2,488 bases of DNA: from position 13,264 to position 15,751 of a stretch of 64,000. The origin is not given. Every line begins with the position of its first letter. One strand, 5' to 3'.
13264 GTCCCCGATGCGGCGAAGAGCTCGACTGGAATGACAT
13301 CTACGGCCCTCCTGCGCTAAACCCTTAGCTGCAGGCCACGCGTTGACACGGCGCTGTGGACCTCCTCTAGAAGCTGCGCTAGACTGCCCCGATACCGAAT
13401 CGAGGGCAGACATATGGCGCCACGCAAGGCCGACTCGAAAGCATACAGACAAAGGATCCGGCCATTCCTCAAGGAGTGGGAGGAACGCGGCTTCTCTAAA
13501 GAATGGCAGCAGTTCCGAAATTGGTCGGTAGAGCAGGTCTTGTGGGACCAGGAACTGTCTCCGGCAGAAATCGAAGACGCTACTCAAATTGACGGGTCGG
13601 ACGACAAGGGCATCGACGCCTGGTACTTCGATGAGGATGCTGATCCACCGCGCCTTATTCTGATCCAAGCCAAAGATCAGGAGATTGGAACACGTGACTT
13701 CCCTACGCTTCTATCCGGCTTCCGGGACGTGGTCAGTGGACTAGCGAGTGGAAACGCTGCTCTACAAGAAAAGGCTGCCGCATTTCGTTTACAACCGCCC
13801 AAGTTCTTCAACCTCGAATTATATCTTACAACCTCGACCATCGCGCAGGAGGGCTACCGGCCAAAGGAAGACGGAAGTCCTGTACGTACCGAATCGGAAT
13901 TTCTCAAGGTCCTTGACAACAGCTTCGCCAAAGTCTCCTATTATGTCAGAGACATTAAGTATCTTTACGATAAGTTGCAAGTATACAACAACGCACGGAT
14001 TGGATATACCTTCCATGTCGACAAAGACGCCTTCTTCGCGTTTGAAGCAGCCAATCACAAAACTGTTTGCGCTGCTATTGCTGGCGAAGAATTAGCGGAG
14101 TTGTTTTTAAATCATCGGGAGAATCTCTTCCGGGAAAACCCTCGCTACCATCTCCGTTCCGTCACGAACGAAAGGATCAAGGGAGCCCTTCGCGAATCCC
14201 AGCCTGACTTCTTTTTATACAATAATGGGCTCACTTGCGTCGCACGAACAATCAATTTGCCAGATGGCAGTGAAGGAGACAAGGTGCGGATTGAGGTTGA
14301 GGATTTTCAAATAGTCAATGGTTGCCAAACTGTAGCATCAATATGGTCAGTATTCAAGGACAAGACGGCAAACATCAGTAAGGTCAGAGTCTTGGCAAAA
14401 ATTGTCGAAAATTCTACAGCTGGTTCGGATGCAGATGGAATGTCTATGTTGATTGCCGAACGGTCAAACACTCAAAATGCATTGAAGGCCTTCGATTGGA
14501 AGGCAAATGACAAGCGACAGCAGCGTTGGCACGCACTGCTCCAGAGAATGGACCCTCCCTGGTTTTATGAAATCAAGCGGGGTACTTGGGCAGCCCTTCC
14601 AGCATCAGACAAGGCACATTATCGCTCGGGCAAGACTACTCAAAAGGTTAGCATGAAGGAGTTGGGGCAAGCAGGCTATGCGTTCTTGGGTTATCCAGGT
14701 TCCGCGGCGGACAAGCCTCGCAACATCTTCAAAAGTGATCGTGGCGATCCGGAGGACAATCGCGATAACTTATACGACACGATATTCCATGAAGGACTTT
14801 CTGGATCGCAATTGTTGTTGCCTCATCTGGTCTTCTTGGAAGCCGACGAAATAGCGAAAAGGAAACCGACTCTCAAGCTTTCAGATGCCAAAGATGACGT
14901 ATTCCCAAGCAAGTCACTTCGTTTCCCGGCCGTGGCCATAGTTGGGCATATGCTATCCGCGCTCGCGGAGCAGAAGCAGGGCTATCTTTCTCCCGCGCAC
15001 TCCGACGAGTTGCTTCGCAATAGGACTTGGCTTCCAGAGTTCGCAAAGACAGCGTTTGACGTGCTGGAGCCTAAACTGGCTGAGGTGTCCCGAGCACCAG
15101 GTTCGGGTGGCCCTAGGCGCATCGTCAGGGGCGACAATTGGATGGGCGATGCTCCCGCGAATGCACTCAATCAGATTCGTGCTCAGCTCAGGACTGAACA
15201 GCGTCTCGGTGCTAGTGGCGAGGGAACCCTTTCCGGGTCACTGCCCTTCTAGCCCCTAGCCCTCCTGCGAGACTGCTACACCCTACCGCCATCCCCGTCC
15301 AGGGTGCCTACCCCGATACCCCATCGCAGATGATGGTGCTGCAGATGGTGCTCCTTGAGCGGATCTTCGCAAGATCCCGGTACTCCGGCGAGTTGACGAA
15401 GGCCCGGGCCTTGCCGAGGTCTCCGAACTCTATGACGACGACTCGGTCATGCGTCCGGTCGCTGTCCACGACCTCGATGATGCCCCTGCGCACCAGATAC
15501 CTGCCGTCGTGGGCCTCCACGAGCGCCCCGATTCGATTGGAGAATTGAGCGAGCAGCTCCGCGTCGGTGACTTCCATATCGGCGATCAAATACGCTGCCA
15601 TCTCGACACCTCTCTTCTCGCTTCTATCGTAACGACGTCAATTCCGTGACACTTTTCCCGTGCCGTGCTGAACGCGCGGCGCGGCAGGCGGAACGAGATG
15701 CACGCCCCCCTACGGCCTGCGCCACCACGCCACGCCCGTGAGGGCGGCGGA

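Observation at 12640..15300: Low-GC island (~50% GC in a ~70% GC genome) carrying an AIPR abortive-infection gene preceded by a 52-aa zinc-ribbon ORF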

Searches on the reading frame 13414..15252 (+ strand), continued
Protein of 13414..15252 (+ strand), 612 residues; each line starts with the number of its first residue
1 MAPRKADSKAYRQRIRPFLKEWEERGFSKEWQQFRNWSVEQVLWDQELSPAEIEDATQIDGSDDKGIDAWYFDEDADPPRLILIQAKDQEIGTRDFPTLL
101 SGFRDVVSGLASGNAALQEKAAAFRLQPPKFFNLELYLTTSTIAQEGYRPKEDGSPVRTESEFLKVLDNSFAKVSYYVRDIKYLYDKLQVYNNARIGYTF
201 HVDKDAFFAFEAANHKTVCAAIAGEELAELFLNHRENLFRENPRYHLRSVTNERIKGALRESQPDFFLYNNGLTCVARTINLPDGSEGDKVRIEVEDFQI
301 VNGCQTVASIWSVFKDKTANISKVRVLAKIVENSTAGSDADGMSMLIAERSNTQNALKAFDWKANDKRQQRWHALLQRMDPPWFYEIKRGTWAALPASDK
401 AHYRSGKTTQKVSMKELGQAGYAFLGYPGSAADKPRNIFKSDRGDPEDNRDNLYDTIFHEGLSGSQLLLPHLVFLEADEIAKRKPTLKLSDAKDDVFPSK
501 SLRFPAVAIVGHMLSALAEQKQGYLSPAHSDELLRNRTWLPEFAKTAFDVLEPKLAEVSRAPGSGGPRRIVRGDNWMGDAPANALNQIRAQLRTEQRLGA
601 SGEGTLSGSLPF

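Call 79: find_encoding_contigs(protein=P0043, flank=6000, max_places=3)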
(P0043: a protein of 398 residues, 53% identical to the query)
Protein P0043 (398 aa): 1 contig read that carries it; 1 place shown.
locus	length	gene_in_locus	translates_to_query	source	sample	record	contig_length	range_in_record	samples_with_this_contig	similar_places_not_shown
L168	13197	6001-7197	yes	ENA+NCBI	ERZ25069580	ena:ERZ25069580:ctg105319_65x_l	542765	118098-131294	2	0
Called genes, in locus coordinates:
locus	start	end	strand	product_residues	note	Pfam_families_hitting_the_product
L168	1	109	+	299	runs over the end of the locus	PF01488:Shikimate_DH (weak), PF02558:ApbA (weak), PF02737:3HCDH_N (weak), PF02826:2-Hacid_dh_C, PF03446:NAD_binding_2, PF03807:F420_oxidored, PF07991:KARI_N (weak), PF14833:NAD_binding_11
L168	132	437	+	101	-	PF20584:DUF6787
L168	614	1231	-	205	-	-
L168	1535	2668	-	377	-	PF04909:Amidohydro_2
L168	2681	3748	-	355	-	PF04909:Amidohydro_2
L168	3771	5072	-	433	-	PF00355:Rieske, PF19301:LigXa_C (weak)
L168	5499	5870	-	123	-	-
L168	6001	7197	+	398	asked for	PF10592:AIPR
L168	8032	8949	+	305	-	PF00296:Bac_luciferase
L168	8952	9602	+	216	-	PF03807:F420_oxidored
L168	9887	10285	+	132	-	-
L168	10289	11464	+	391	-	PF00291:PALP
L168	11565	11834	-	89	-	PF00076:RRM_1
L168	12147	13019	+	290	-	PF00941:FAD_binding_5, PF03450:CO_deh_flav_C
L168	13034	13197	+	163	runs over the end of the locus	PF00111:Fer2, PF01799:Fer2_2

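Call 80: find_encoding_contigs(protein=P0046, flank=6000, max_places=3)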
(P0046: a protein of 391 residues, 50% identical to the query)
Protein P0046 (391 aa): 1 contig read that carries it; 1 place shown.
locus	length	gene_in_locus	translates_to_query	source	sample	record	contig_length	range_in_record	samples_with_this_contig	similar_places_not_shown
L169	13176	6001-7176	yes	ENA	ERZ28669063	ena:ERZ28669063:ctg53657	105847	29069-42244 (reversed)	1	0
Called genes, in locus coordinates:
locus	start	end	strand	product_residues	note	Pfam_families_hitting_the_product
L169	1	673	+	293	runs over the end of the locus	PF02628:COX15-CtaA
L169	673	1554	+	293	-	PF01040:UbiA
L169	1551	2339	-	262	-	PF00378:ECH_1, PF16113:ECH_2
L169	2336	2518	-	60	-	-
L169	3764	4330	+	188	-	PF13274:SocA_Panacea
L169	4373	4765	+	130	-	-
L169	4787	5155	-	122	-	-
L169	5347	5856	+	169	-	-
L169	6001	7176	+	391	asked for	PF10592:AIPR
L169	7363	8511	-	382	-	PF04909:Amidohydro_2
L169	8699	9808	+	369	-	PF04909:Amidohydro_2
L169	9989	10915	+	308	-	PF00296:Bac_luciferase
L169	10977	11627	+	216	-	PF03807:F420_oxidored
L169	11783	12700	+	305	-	PF01545:Cation_efflux, PF16916:ZT_dimer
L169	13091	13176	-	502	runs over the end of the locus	-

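Call 86: find_encoding_contigs(protein=P0132, flank=6000, max_places=2)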
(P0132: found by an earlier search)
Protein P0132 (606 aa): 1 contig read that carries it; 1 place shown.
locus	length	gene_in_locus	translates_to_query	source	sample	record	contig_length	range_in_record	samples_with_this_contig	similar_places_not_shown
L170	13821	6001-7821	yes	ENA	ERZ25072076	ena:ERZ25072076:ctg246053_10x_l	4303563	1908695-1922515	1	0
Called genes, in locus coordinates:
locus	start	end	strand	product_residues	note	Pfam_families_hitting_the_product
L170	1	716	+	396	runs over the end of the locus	PF02445:NadA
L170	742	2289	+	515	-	PF00890:FAD_binding_2, PF01266:DAO (weak), PF07992:Pyr_redox_2 (faint), PF02910:Succ_DH_flav_C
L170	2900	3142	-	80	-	-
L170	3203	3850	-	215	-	PF14114:DUF4286 (faint)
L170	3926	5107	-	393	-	PF02771:Acyl-CoA_dh_N, PF02770:Acyl-CoA_dh_M, PF00441:Acyl-CoA_dh_1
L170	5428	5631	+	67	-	-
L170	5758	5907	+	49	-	-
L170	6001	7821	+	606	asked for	PF10592:AIPR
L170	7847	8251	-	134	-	-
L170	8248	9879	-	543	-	PF00762:Ferrochelatase, PF13875:DUF4202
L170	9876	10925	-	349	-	PF01208:URO-D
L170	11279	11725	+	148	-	PF15970:HicB-like_2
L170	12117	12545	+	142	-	PF15919:HicB_lk_antitox, PF15970:HicB-like_2 (weak), PF05534:HicB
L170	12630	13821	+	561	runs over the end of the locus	PF01979:Amidohydro_1 (faint), PF07969:Amidohydro_3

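Call 94: search_protein_families(library=phrogs, proteins=[window:13414-15252:+, P0121, P0123, L085:4441-4809:-], max_evalue=0.01)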
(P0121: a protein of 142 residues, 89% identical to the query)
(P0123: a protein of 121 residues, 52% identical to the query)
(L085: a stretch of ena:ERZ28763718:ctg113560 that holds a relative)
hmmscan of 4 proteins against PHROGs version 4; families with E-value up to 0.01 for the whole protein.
window:13414-15252:+ (612 aa): 2 families
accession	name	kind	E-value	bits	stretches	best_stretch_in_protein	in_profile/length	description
phrog_1841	-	moron, auxiliary metabolic gene and host takeover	3.4e-38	132.9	1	51-470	53-453/567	Abi alpha-like abortive infection mechanism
phrog_31871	-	unknown function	1.7e-17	64.5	1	253-464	8-193/328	-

P0121 (142 aa): 1 family
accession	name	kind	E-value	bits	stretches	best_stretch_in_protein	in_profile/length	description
phrog_10714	-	unknown function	0.0036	18.5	1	97-133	71-103/109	-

P0123 (121 aa): 0 families

L085:4441-4809:- (123 aa): 0 families

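Call 95: search_dna_similar(query=window:13414-15252:+, collection=phages, mode=protein, max_rows=10)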
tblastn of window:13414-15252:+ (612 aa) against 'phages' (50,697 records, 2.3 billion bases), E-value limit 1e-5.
Records with a match: 11; places in all: 11; records where one place covers at least 80% of the query: 0.
Best place of each record, by identity: <60% 11.
By first word of the organism name: Bacteriophage 6; Salmonella 3; Aggregatibacter 2.
By host as written in the record: - 6; Salmonella enterica subsp. enterica serovar Enteritidis str. LK5 2; Aggregatibacter actinomycetemcomitans D11S-1 2; Salmonella enterica subsp. enterica serovar Enteritidis 1.
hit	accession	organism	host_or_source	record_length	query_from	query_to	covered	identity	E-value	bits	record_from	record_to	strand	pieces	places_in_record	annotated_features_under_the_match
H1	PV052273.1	Salmonella phage SE479_1PHIH2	Salmonella enterica subsp. enterica ...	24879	24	502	78%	25.6%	3e-17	92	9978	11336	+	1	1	hypothetical protein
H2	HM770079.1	Salmonella phage RE2010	Salmonella enterica subsp. enterica ...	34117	24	502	78%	25.6%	3e-17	92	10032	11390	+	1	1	abortive infection protein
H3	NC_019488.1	Salmonella phage RE2010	Salmonella enterica subsp. enterica ...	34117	24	502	78%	25.6%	3e-17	92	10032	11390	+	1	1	AIPR family protein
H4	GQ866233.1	Aggregatibacter phage S1249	Aggregatibacter actinomycetemcomitans ...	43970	51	376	53%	23.6%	3e-9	66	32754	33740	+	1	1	hypothetical protein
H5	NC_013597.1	Aggregatibacter phage S1249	Aggregatibacter actinomycetemcomitans ...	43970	51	376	53%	23.6%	3e-9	66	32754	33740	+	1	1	Abi alpha-like abortive infection mechanism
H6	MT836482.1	Bacteriophage sp.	human fecal samples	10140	211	460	41%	26.0%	4e-11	72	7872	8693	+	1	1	record has no annotation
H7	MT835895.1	Bacteriophage sp.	human fecal samples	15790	222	439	36%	26.8%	2e-7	61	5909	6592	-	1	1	record has no annotation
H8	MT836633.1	Bacteriophage sp.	human fecal samples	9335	213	399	31%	28.1%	1e-9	68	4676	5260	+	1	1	record has no annotation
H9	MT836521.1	Bacteriophage sp.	human fecal samples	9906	220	392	28%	28.9%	8e-10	68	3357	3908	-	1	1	record has no annotation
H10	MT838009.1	Bacteriophage sp.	human fecal samples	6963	211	392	30%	27.4%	2e-11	74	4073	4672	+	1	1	record has no annotation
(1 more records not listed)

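Call 105: find_encoding_contigs(protein=P0134, flank=5000, max_places=2)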
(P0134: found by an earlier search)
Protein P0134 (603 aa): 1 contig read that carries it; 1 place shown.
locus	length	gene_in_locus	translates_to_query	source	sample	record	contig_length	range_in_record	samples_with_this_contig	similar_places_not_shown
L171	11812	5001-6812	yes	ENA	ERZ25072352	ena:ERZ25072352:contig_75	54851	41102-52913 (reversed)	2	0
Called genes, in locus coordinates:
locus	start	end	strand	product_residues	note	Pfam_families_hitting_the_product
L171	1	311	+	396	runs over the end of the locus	PF02445:NadA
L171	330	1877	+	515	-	PF00890:FAD_binding_2, PF01266:DAO (weak), PF02910:Succ_DH_flav_C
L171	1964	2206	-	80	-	-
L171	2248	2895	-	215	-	PF14114:DUF4286 (faint)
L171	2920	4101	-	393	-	PF02771:Acyl-CoA_dh_N, PF02770:Acyl-CoA_dh_M, PF00441:Acyl-CoA_dh_1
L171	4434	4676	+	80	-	-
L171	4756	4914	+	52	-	-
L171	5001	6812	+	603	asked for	PF10592:AIPR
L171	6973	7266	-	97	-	PF07045:DUF1330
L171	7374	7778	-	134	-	-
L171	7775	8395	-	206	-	PF13875:DUF4202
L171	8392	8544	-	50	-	-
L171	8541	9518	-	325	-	PF00762:Ferrochelatase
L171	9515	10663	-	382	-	PF01208:URO-D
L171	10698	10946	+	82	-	-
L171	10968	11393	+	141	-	PF15919:HicB_lk_antitox, PF15970:HicB-like_2 (weak), PF05534:HicB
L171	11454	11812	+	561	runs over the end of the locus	PF07969:Amidohydro_3, PF01979:Amidohydro_1 (weak)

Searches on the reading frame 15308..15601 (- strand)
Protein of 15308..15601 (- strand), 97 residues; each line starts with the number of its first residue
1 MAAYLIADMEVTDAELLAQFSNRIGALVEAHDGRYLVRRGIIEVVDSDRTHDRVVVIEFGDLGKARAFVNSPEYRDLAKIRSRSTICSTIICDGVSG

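Call 3: search_protein_families(library=pfam, proteins=[window:15308-15601:-], max_evalue=0.1)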
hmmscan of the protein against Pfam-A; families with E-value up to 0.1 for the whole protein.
window:15308-15601:- (97 aa): 1 family
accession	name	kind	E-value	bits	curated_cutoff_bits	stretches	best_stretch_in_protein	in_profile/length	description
PF07045.17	DUF1330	-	1.1e-23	83.8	23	1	3-95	2-94/94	Domain of unknown function (DUF1330)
